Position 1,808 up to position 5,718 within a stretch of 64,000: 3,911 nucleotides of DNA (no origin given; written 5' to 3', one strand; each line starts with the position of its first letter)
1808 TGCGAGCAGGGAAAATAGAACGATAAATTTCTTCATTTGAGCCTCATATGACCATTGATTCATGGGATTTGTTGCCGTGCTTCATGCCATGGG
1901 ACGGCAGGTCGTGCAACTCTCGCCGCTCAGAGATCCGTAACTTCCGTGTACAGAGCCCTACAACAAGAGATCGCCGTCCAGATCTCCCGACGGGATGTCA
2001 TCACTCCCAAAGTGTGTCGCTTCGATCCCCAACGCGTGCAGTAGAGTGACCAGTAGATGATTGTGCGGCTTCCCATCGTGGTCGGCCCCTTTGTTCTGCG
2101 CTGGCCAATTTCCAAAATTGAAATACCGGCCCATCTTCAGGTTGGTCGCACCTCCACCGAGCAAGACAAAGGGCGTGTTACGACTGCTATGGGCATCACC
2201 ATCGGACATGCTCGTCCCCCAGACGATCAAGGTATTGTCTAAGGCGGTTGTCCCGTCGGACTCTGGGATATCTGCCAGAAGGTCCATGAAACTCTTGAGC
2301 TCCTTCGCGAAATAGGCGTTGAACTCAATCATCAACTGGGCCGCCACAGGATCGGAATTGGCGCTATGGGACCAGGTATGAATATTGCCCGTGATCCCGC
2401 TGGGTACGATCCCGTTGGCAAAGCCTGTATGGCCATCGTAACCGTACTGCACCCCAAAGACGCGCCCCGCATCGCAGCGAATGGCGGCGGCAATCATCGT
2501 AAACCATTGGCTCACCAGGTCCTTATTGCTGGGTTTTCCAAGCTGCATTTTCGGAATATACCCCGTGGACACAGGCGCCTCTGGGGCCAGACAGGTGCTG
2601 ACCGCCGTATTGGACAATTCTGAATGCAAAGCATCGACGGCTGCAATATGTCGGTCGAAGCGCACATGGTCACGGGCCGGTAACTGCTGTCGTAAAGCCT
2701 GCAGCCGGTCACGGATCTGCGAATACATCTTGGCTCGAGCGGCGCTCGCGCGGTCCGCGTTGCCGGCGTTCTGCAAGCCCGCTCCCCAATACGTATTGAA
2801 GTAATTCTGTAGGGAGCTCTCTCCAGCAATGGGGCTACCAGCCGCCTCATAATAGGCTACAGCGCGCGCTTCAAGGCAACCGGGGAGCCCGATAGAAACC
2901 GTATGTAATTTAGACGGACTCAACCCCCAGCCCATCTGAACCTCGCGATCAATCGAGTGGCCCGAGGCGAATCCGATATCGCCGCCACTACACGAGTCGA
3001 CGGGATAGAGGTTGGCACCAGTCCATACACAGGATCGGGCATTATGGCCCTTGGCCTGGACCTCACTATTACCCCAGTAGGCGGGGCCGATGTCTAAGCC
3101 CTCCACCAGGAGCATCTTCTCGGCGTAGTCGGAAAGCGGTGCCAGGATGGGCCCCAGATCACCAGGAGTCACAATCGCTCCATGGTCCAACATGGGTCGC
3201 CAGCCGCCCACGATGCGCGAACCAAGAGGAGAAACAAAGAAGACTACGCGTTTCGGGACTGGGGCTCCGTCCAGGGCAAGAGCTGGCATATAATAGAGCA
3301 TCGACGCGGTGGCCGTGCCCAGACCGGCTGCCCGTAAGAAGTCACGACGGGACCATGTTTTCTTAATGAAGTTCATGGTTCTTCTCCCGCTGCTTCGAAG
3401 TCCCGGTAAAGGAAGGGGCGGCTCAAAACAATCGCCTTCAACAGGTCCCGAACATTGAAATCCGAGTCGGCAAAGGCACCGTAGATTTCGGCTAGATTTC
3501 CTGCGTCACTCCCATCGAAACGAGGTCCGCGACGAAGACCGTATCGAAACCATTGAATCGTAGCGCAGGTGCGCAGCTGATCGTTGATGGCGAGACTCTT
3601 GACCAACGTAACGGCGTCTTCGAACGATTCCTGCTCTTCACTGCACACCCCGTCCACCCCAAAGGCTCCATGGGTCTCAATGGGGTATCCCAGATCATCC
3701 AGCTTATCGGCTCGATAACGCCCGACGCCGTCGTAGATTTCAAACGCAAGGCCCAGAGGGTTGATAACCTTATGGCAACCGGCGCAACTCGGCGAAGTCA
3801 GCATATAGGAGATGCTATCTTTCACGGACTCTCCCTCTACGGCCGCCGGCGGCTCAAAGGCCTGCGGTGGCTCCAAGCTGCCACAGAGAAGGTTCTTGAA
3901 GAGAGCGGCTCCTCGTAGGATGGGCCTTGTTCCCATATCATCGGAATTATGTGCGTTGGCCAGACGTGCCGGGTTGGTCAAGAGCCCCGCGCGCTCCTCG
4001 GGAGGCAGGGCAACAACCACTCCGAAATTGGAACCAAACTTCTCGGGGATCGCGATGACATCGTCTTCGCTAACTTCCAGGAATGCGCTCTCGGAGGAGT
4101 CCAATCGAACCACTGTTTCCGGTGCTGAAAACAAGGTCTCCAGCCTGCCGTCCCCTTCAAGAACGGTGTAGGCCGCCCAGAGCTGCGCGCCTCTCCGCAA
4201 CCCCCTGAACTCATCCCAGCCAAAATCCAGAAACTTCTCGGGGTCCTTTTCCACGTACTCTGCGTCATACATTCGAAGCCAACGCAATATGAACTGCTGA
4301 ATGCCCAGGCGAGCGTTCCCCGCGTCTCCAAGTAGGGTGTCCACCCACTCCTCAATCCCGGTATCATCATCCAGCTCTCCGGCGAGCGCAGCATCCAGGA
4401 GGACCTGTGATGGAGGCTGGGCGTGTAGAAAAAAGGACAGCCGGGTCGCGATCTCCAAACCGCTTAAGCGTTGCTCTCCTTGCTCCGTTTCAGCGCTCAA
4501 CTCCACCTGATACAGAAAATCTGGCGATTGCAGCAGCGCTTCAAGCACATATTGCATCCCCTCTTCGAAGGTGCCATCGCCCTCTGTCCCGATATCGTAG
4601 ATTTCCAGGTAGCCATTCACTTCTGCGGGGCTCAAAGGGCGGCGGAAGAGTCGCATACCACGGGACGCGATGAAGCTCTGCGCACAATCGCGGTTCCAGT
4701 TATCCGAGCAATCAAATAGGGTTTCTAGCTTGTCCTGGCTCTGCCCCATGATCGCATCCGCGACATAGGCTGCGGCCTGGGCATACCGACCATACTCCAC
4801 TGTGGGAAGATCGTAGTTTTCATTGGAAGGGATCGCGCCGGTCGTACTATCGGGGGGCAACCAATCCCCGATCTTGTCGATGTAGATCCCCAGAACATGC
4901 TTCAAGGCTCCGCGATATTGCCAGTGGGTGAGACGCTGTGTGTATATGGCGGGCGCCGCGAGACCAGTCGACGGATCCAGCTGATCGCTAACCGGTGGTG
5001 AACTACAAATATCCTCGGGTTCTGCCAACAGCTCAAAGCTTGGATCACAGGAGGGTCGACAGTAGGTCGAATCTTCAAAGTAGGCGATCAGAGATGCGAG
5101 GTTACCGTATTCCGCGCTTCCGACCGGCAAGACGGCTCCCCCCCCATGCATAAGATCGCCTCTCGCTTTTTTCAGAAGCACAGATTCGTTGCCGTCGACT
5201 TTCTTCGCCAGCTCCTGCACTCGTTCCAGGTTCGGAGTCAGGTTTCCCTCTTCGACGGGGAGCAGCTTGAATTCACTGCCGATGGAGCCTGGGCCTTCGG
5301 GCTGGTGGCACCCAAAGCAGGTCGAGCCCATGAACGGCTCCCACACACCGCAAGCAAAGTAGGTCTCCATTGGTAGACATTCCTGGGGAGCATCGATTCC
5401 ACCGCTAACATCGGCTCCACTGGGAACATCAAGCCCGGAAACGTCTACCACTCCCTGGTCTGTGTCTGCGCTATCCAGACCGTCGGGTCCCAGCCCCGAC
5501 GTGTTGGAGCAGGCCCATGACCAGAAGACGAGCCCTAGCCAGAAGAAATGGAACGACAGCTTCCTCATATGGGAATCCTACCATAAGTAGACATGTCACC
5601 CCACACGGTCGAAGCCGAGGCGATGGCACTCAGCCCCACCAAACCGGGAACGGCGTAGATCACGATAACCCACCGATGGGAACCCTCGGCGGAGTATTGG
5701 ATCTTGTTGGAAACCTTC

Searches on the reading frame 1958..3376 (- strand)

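Call 68: search_protein_families(library=pfam, proteins=[window:1958-3376:-], max_evalue=0.0001)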
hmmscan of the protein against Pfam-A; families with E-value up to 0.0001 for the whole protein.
window:1958-3376:- (472 aa): 1 family
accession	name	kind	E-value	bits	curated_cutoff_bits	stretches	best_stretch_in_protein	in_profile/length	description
PF07586.16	HXXSHH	-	1.4e-26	94.2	30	1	43-359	1-305/307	Protein of unknown function (DUF1552)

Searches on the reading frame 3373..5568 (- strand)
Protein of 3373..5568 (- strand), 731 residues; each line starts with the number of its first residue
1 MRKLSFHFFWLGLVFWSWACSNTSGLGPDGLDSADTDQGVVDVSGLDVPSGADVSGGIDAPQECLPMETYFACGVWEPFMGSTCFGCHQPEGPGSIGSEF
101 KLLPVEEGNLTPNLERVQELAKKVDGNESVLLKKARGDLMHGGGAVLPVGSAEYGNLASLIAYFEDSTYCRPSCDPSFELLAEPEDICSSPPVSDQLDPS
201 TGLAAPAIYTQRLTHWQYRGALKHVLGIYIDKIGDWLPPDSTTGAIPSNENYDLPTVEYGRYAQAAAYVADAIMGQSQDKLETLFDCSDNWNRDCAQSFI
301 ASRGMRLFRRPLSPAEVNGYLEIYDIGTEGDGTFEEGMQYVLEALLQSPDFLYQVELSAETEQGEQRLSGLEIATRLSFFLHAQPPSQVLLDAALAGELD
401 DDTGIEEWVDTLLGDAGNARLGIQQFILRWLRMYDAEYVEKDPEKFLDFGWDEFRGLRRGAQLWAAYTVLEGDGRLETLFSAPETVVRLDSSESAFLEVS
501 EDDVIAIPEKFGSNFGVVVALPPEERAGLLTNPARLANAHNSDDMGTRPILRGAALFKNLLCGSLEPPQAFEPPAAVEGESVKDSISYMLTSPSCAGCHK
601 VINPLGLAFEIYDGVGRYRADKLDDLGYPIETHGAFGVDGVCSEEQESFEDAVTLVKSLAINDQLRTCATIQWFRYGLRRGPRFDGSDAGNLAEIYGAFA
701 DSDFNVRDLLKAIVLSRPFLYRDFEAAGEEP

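Call 68: search_protein_families(library=pfam, proteins=[window:3373-5568:-], max_evalue=0.0001)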
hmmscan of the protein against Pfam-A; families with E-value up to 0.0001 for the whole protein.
window:3373-5568:- (731 aa): 4 families
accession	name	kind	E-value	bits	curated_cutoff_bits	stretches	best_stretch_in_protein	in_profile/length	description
PF07637.16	PSD5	-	7.3e-22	77.9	34.2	1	295-356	1-62/62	Protein of unknown function (DUF1595)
PF07627.16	PSCyt3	-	3.7e-19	69.3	27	1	526-621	1-97/98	Protein of unknown function (DUF1588)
PF07631.16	PSD4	-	4.6e-17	63.2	23.3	1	368-487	1-118/128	Protein of unknown function (DUF1592)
PF07624.16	PSD2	-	8.8e-12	45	25.8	1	646-719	2-74/74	Protein of unknown function (DUF1585)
